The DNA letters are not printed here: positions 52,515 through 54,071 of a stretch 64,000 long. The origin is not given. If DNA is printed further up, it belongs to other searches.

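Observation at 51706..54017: One-component regulator built from a wHTH fused to a degenerate D-2-hydroxyacid dehydrogenase fold, next to its catalytic paralog and a 28-bp palindrome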

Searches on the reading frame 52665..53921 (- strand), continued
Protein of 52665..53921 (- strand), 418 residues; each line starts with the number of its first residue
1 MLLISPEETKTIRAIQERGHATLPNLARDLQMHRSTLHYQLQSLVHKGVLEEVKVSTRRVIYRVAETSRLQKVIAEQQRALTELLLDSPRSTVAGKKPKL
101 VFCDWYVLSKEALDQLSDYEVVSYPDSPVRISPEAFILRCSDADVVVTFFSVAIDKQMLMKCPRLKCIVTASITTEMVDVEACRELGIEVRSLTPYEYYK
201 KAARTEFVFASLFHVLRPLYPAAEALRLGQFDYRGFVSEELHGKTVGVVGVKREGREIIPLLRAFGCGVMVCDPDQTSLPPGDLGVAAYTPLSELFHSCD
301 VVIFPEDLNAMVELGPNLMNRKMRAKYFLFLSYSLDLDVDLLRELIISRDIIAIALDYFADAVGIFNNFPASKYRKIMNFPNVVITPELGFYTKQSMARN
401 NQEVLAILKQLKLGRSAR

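Call 39: search_protein_representatives(alignment_id=A2)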
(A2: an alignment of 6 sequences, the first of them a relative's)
Query: 6 sequences, 416 profile positions. Proteins with E-value up to 0.001 (for the whole library): 11920; up to 1e-10: 2759; up to 1e-30: 33. The best 150 are listed.
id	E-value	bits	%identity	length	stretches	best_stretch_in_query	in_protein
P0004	2.1e-217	738.4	-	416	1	1-416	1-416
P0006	1.9e-187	639.7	-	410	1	4-413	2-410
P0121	4.9e-133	460.5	-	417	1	1-411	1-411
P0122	5.9e-133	460.3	-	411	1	3-412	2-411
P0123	1.5e-128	445.7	-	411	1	3-411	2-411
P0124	3.4e-122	424.8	-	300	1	112-411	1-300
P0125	3.6e-106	372.0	-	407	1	5-410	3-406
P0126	7.5e-89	315.0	-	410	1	1-413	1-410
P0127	2.8e-75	270.3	-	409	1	6-413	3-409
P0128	1.5e-74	267.9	-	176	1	244-413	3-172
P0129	3.6e-70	253.4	-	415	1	4-415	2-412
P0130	1.7e-69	251.2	-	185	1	228-412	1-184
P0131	2.1e-63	231.2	-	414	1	4-413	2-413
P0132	2.8e-61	224.2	-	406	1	4-413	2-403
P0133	7.3e-57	209.6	-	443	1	5-412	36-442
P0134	8.6e-57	209.4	-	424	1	4-412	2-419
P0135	1.2e-55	205.6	-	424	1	9-408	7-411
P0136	2.9e-55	204.3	-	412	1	4-413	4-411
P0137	1.2e-54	202.3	-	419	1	4-415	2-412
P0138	3.0e-54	201.0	-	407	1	4-411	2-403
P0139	3.5e-54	200.8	-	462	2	80-408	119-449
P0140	2.4e-53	198.0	-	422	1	4-412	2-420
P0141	9.2e-53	196.1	-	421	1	7-404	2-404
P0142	1.3e-52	195.6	-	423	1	4-404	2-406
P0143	3.0e-52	194.4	-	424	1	7-408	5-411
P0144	1.0e-51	192.7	-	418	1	5-403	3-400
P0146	2.4e-48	181.6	-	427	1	5-412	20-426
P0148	3.1e-46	174.6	-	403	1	5-408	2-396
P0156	1.4e-29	119.7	-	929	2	140-399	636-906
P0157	6.1e-29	117.6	-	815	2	144-413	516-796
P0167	2.1e-26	109.3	-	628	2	139-406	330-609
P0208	5.0e-23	98.1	-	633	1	137-400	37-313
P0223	1.9e-22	96.2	-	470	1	94-401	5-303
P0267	5.4e-21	91.4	-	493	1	174-400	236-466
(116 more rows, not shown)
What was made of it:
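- About 30 clusters at 50% identity, with a clear score gap (165 to 128 bits) to ordinary enzymes (call 39).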

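Call 42: predict_structure(alignment_id=A3)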
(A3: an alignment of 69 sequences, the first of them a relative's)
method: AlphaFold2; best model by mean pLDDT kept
length: 418 residues; sequences in the alignment: 69
mean_pLDDT: 90.5   pTM: 0.72
mean pLDDT of the five models: 90.5, 90.0, 89.7, 89.3, 89.0
residues with pLDDT >= 90: 317; 70-90: 68; 50-70: 24; < 50: 9
segments of 3 or more residues with pLDDT < 50: 87-89, 416-418
pLDDT, mean of each block of 10 residues (from residue 1): 86 97 97 96 95 96 94 82 56 74 95 95 89 94 95 96 97 93 97 81 93 92 93 89 98 94 98 95 97 98 95 95 97 92 97 86 57 87 89 91 96 61
secondary structure, 60 per line:
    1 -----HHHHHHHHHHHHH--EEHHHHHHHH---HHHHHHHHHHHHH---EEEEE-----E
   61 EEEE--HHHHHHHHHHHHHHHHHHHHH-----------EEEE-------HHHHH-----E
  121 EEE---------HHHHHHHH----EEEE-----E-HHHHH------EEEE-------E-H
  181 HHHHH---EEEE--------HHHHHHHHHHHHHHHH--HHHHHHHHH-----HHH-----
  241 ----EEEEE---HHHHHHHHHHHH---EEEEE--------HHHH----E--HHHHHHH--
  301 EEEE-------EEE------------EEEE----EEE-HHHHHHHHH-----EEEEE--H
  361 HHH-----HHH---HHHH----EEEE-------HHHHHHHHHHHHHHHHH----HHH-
elements in order: H6-18 H23-30 H34-46 E50-54 E60-64 H67-87 E99-102 H110-114 E120-123 H133-140 E145-148 H156-160 E167-170 H180-185 E189-192 H201-216 H219-227 E245-249 H253-264 E268-272 H281-284 H292-298 E301-304 E312-314 E327-330 E335-337 H339-347 E353-357 H360-363 H375-378 E383-386 H394-410
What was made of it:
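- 52665..53921 (-): Gene A: 418-aa wHTH + pseudo-2HADH protein (includes stop codon 52665-52667). AlphaFold model with pLDDT 90.5 (call 42).
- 53724..53921 (-): aa 1-66: winged helix-turn-helix. Predicted recognition helix around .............. The model shows H6-18, H23-30, H34-46, E50-54 and E60-64 (call 42).
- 53631..53723 (-): aa 67-97: long helix (67-87) followed by a low-confidence linker (88-97). DSSP on the AlphaFold model. pLDDT is below 50 at residues 87-89 (call 42).
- On MarR/TrmB/ArsR-type winged-helix DNA-binding domains (Pfam HTH clan): The model topology is H-H-H-E-E (call 42).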

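Call 44: find_homologous_proteins(query=A6, max_evalue=1e-20)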
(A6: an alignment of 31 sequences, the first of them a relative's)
Query A6 (31 sequences) (418 aa, profile of the alignment): 78 proteins with E <= 1e-20 among 8000 candidates.
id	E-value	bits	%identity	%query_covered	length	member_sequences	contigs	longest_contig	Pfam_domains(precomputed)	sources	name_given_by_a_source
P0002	2.5e-158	545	75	100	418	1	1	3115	PF00389.37,PF02826.26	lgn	-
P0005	1.3e-157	543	51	99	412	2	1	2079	PF00389.37,PF02826.26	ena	-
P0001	2.9e-156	538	100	100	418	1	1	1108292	PF00389.37,PF02826.26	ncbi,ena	-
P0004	2.0e-151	522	65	99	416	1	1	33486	PF00389.37,PF02826.26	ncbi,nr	ncbi:MAG: D-3-phosphoglycerate dehydrogenase [Patescibacteria group bacterium]|nr:D-3-phosphoglycera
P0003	2.0e-148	513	73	93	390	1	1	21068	PF00389.37,PF02826.26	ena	-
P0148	1.1e-112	395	25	91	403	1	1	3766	PF01047.29,PF13412.13,PF00389.37,PF02826.26,PF12802.14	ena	-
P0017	6.9e-35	139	27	69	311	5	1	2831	PF03446.22,PF00389.37,PF02826.26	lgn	-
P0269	9.7e-33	131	26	58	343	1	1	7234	PF03446.22,PF00389.37,PF02826.26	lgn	-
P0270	3.0e-32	130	27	67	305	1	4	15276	PF03446.22,PF00389.37,PF02826.26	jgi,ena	jgi:D-3-phosphoglycerate dehydrogenase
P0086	1.0e-31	128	23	70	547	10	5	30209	PF00389.37,PF02826.26,PF00300.28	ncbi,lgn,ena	-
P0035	3.3e-31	126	26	67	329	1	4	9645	PF00670.28,PF03446.22,PF00389.37,PF02826.26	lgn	-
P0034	4.4e-31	126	27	76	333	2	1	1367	PF00670.28,PF00389.37,PF02826.26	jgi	jgi:D-lactate dehydrogenase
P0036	4.4e-31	126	26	61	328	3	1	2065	PF00389.37,PF02826.26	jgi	jgi:D-lactate dehydrogenase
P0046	1.1e-30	125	27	62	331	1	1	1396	PF00389.37,PF02826.26,PF22660.3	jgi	jgi:D-lactate dehydrogenase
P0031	1.5e-30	124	28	57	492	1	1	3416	PF00389.37,PF02826.26,PF00027.36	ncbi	-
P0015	3.6e-30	123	26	53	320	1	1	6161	PF03446.22,PF00389.37,PF02826.26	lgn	-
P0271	5.3e-30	122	28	49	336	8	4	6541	PF00670.28,PF00389.37,PF02826.26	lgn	-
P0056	9.2e-30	122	27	62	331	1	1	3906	PF00389.37,PF02826.26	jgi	jgi:D-lactate dehydrogenase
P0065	1.5e-29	121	26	62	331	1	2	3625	PF00389.37,PF02826.26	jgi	jgi:D-lactate dehydrogenase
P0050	1.5e-29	121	25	61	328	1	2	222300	PF03446.22,PF00389.37,PF02826.26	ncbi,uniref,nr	ncbi:2-hydroxyacid dehydrogenase [Gilvimarinus sp. SDUM040013]|uniref:2-hydroxyacid dehydrogenase n=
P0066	1.8e-29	121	26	61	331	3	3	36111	PF03446.22,PF00389.37,PF02826.26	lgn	-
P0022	2.2e-29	120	29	56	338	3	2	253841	PF00389.37,PF02826.26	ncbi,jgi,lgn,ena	jgi:D-lactate dehydrogenase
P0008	2.6e-29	120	27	61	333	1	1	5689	PF03446.22,PF00389.37,PF02826.26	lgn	-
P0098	3.0e-29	120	23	56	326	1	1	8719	PF00389.37,PF02826.26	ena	-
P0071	3.0e-29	120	26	60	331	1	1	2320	PF00389.37,PF02826.26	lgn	-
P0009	3.0e-29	120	27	63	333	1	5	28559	PF00389.37,PF02826.26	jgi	jgi:D-lactate dehydrogenase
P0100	4.0e-29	120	29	40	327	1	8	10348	PF00389.37,PF02826.26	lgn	-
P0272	1.2e-28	118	26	61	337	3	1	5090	PF00389.37,PF02826.26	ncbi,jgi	jgi:D-lactate dehydrogenase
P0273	1.4e-28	118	23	67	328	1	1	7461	PF00389.37,PF02826.26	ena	-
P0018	2.0e-28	117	27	61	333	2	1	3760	PF00389.37,PF02826.26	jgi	jgi:D-lactate dehydrogenase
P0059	5.0e-28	116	28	57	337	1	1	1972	PF03446.22,PF00389.37,PF02826.26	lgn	-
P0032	7.3e-28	115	25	57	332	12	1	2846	PF00389.37,PF02826.26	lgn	-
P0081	1.8e-27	114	23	57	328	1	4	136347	PF00389.37,PF02826.26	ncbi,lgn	ncbi:MAG: 2-hydroxyacid dehydrogenase [Cyanobacteria bacterium P01_A01_bin.123]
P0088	2.1e-27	114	29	44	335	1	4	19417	PF00389.37,PF02826.26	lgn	-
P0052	2.4e-27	114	28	53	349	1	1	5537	PF00389.37,PF02826.26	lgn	-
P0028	4.6e-27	113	27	61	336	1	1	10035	PF00389.37,PF02826.26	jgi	jgi:D-lactate dehydrogenase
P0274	5.0e-27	113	25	61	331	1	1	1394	PF03446.22,PF00389.37,PF02826.26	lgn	-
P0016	5.0e-27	113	26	60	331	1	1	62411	PF00389.37,PF02826.26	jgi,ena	-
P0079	5.7e-27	112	27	53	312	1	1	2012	PF00389.37,PF02826.26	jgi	jgi:D-lactate dehydrogenase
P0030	8.2e-27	112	26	65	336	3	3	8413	PF00389.37,PF02826.26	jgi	jgi:D-lactate dehydrogenase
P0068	1.2e-26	111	26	63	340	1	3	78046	PF00389.37,PF02826.26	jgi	jgi:D-lactate dehydrogenase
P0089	1.4e-26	111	25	53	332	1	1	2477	PF00389.37,PF02826.26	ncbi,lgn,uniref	ncbi:2-hydroxyacid dehydrogenase [Acaryochloris marina NIES-2412]|uniref:2-hydroxyacid dehydrogenase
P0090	1.5e-26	111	27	64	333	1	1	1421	PF00389.37,PF02826.26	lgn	-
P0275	1.6e-26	111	24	56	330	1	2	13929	PF00389.37,PF02826.26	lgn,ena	-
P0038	1.7e-26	111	30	56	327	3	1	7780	PF00389.37,PF02826.26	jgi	jgi:D-lactate dehydrogenase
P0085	2.9e-26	110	27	64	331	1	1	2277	PF00389.37,PF02826.26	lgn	-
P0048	5.5e-26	109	25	57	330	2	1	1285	PF00389.37,PF02826.26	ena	-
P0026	5.7e-26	109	26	76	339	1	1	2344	PF00389.37,PF02826.26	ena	-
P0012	6.8e-26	109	27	67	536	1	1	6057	PF19304.5,PF00389.37,PF01842.32,PF02826.26,PF07991.19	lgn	-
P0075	1.2e-25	108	25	61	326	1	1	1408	PF00389.37,PF02826.26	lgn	-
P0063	1.2e-25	108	26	57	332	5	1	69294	PF03446.22,PF00389.37,PF02826.26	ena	-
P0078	1.5e-25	108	25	57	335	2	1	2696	PF00389.37,PF02826.26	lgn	-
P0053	1.6e-25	108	28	53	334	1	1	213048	PF00389.37,PF02826.26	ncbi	-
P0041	2.2e-25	107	26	57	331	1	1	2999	PF00389.37,PF02826.26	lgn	-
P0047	4.4e-25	106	26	56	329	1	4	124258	PF03446.22,PF00389.37,PF02826.26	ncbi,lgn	ncbi:MAG: 2-hydroxyacid dehydrogenase [Cyanobacteria bacterium J06623_5]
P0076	5.2e-25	106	26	56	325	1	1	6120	PF00389.37,PF02826.26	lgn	-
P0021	9.4e-25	105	26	73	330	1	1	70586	PF00389.37,PF02826.26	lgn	-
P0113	1.1e-24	105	24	57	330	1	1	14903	PF00389.37,PF02826.26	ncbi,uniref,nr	ncbi:2-hydroxyacid dehydrogenase [Leptolyngbya cf. ectocarpi LEGE 11479]|uniref:2-hydroxyacid dehydr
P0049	1.3e-24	105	28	64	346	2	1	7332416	PF00389.37,PF02826.26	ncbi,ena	-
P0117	1.4e-24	105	23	58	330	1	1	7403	PF00389.37,PF02826.26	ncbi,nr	ncbi:MAG: 2-hydroxyacid dehydrogenase [Symploca sp. SIO2G7]|nr:2-hydroxyacid dehydrogenase [Symploca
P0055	1.5e-24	104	25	60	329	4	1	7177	PF00389.37,PF02826.26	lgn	-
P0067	1.6e-24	104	26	65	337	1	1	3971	PF03446.22,PF00389.37,PF02826.26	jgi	jgi:D-lactate dehydrogenase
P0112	5.6e-24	103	25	53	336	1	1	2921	PF00389.37,PF02826.26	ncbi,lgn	-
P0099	1.0e-23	102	24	57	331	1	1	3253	PF00389.37,PF02826.26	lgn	-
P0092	1.6e-23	101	25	57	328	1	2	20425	PF03446.22,PF00389.37,PF02826.26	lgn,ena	-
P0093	2.2e-23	101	23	57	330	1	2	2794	PF00389.37,PF02826.26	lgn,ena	-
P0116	2.6e-23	100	24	57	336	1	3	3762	PF00389.37,PF02826.26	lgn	-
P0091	2.9e-23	100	26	57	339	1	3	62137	PF00389.37,PF02826.26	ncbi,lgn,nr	ncbi:MAG: 2-hydroxyacid dehydrogenase [Cyanobacteria bacterium J069]|nr:MAG: 2-hydroxyacid dehydroge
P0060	3.7e-23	100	28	56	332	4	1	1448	PF00389.37,PF02826.26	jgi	jgi:D-lactate dehydrogenase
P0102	4.3e-23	100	28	60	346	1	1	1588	PF00389.37,PF02826.26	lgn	-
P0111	7.3e-23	99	25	57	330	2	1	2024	PF00389.37,PF02826.26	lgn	-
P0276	1.5e-22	98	27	52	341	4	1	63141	PF00389.37,PF02826.26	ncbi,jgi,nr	ncbi:MAG: 2-hydroxyacid dehydrogenase [Sphaerochaeta sp.]|jgi:D-lactate dehydrogenase|nr:2-hydroxyac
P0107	1.8e-22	98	25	57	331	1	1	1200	PF00389.37,PF02826.26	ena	-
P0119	4.0e-22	96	24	58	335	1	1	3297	PF00389.37,PF02826.26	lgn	-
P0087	2.2e-21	94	25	57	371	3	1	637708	PF00389.37,PF02826.26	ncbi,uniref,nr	ncbi:2-hydroxyacid dehydrogenase [Aspergillus fijiensis CBS 313.89]|uniref:D-lactate dehydrogenase n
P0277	2.9e-21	94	27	52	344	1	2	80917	PF00389.37,PF02826.26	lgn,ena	-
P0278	3.4e-21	93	27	52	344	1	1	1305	PF00389.37,PF02826.26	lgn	-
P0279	6.1e-21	93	24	68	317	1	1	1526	PF03446.22,PF00389.37,PF02826.26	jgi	jgi:phosphoglycerate dehydrogenase-like enzyme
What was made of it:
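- Tried and rejected: The search with the 31-member alignment was swamped by ordinary 2HADHs and added only P0148 (call 44).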

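Call 45: find_encoding_contigs(protein=P0121, flank=5000, max_places=2)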
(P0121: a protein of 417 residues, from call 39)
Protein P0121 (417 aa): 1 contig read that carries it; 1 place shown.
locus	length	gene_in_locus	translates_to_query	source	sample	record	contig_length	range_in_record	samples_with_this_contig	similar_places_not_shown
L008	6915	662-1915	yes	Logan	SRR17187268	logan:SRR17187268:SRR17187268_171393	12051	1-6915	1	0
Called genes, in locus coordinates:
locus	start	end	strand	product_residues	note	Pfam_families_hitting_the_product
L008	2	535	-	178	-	?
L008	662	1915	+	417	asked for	PF12840:HTH_20 (weak), PF00389:2-Hacid_dh (weak), PF02826:2-Hacid_dh_C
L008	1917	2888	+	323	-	PF00389:2-Hacid_dh, PF02826:2-Hacid_dh_C, PF03446:NAD_binding_2 (faint), PF07991:KARI_N (faint)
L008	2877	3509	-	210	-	-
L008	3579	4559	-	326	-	-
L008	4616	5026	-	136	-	-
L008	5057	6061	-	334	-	-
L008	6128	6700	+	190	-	PF01928:CYTH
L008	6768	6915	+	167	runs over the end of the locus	PF00376:MerR, PF13411:MerR_1, PF09278:MerR-DNA-bind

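Call 46: fold_search(model_id=the predicted structure, library=pdb)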
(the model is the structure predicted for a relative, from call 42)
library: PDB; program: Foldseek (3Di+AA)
matches with E <= 10: 1763; with E <= 0.001: 569
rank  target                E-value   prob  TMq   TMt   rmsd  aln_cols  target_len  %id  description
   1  1wwk_A                1.1e-20  1.00  0.55  0.73   4.6       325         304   23  Crystal structure of phosphoglycerate dehydrogenase from Pyrococcus horikoshii OT3 (released 2006-01-17)
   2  2g76_A                6.1e-20  1.00  0.57  0.76   4.4       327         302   22  Crystal structure of human 3-phosphoglycerate dehydrogenase (released 2006-03-21)
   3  6plg_A                7.2e-20  1.00  0.58  0.77   4.1       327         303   22  Crystal structure of human PHGDH complexed with Compound 15 (released 2019-07-24)
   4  6bii_A                9.6e-20  1.00  0.56  0.68   4.6       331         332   22  Crystal Structure of Pyrococcus yayanosii Glyoxylate Hydroxypyruvate Reductase in complex with NADP and malonate (re-r (released 2018-01-17)
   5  5aov                  1.0e-19  1.00  0.55  0.67   4.7       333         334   24  Ternary Crystal Structure of Pyrococcus furiosus Glyoxylate Hydroxypyruvate Reductase in presence of glyoxylate (released 2016-03-02)
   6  2g76_B                1.8e-19  1.00  0.58  0.77   4.3       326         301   22  Crystal structure of human 3-phosphoglycerate dehydrogenase (released 2006-03-21)
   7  6p2i_A                1.8e-19  1.00  0.53  0.68   5.1       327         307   22  Acyclic imino acid reductase (Bsp5) in complex with NADPH and D-Arg (released 2019-07-24)
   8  6rj5_A                2.2e-19  1.00  0.51  0.68   5.6       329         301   22  Crystal structure of PHGDH in complex with compound 39 (released 2019-08-07)
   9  5n6c_B                2.5e-19  1.00  0.53  0.70   5.2       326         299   21  Crystal structure of human 3-phosphoglycerate dehydrogenase in complex with NAD and L-Tartrate (released 2017-11-22)
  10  6cwa_A                2.9e-19  1.00  0.57  0.77   4.2       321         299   22  CRYSTAL STRUCTURE PHGDH IN COMPLEX WITH NADH AND 3-PHOSPHOGLYCERATE AT 1.77 A RESOLUTION (released 2019-08-07)
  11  5n6c_A                4.5e-19  1.00  0.58  0.78   4.3       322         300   22  Crystal structure of human 3-phosphoglycerate dehydrogenase in complex with NAD and L-Tartrate (released 2017-11-22)
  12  4g2n_A                5.1e-19  1.00  0.57  0.73   4.6       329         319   22  Crystal structure of putative D-isomer specific 2-hydroxyacid dehydrogenase, NAD-binding from Polaromonas sp. JS6 66 (released 2012-07-25)
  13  1wwk_B                5.6e-19  1.00  0.55  0.72   4.8       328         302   22  Crystal structure of phosphoglycerate dehydrogenase from Pyrococcus horikoshii OT3 (released 2006-01-17)
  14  6plg_E                7.0e-19  1.00  0.57  0.76   4.3       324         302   22  Crystal structure of human PHGDH complexed with Compound 15 (released 2019-07-24)
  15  6rj3_A                7.0e-19  1.00  0.55  0.74   4.8       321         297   22  Crystal structure of PHGDH in complex with compound 15 (released 2019-08-07)
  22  6ih2_A                2.5e-18  1.00  0.62  0.77   3.6       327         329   23  Crystal structure of Phosphite Dehydrogenase from Ralstonia sp. 4506 (released 2019-03-13)
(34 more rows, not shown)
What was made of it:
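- Foldseek target-normalised TM 0.73-0.78 to solved 2HADHs (call 46). The 2HADH fold is intact (calls 42, 46). The complete two-domain fold is retained (call 46).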

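Call 47: find_encoding_contigs(protein=P0126, flank=5000, max_places=2)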
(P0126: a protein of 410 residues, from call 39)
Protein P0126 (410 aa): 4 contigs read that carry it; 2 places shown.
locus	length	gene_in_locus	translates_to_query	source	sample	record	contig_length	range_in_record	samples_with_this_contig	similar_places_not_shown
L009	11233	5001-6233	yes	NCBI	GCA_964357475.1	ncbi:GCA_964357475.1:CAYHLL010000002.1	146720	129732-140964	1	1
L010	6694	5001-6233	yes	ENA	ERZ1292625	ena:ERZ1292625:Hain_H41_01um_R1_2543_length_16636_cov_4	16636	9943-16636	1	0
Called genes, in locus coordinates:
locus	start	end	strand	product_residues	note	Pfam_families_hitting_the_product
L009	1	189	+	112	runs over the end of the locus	-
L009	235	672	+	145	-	-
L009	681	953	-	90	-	PF00216:Bac_DNA_binding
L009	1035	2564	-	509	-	PF12072:RNase_Y_N, PF00013:KH_1 (weak), PF01966:HD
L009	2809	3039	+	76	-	-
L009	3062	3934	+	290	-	PF00892:EamA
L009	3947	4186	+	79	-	-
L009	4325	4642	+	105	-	-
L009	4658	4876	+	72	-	-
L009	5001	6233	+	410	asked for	PF02826:2-Hacid_dh_C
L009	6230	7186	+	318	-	PF00389:2-Hacid_dh, PF02826:2-Hacid_dh_C, PF01262:AlaDh_PNT_C (weak), PF03446:NAD_binding_2 (weak)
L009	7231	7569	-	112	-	-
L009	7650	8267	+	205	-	-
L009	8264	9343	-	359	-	PF06745:ATPase (faint), PF00154:RecA_N, PF08423:Rad51, PF27531:MT3502_N (weak), PF01637:ATPase_2 (weak), PF21096:RecA_C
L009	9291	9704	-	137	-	PF09136:Glucodextran_B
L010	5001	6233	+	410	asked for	PF02826:2-Hacid_dh_C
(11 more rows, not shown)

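Call 48: find_encoding_contigs(protein=P0131, flank=5000, max_places=2)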
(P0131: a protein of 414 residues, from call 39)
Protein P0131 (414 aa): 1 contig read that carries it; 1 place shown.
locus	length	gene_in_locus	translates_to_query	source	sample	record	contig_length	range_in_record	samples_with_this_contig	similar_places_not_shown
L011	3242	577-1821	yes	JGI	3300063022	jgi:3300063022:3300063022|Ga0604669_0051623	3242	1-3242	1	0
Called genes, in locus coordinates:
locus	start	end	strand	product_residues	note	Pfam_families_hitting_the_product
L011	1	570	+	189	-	?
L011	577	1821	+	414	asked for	PF09339:HTH_IclR (weak), PF00389:2-Hacid_dh, PF02826:2-Hacid_dh_C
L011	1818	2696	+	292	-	PF00389:2-Hacid_dh, PF02826:2-Hacid_dh_C (weak)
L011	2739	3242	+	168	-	?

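Call 49: find_encoding_contigs(protein=P0141, flank=5000, max_places=2)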
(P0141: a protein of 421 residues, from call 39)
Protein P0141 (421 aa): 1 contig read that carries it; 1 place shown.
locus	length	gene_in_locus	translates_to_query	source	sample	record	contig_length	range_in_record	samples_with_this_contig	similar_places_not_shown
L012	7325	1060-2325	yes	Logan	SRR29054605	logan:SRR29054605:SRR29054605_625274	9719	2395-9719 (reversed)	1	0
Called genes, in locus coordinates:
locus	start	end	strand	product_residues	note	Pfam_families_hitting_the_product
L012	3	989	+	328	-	?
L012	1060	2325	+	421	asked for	PF00389:2-Hacid_dh, PF02826:2-Hacid_dh_C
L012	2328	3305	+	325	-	PF00389:2-Hacid_dh, PF02826:2-Hacid_dh_C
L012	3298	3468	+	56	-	-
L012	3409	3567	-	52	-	-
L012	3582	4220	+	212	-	PF12773:DZR, PF13240:Zn_Ribbon_1 (faint), PF13248:Zn_ribbon_3 (faint)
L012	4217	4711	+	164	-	-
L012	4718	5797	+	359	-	PF00849:PseudoU_synth_2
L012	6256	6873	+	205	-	PF00633:HHH (faint), PF01367:5_3_exonuc (faint), PF14520:HHH_5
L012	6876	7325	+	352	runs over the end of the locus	PF05496:RuvB_N, PF01078:Mg_chelatase (faint), PF00004:AAA, PF07728:AAA_5 (weak), PF17864:AAA_lid_4, PF05491:WHD_RuvB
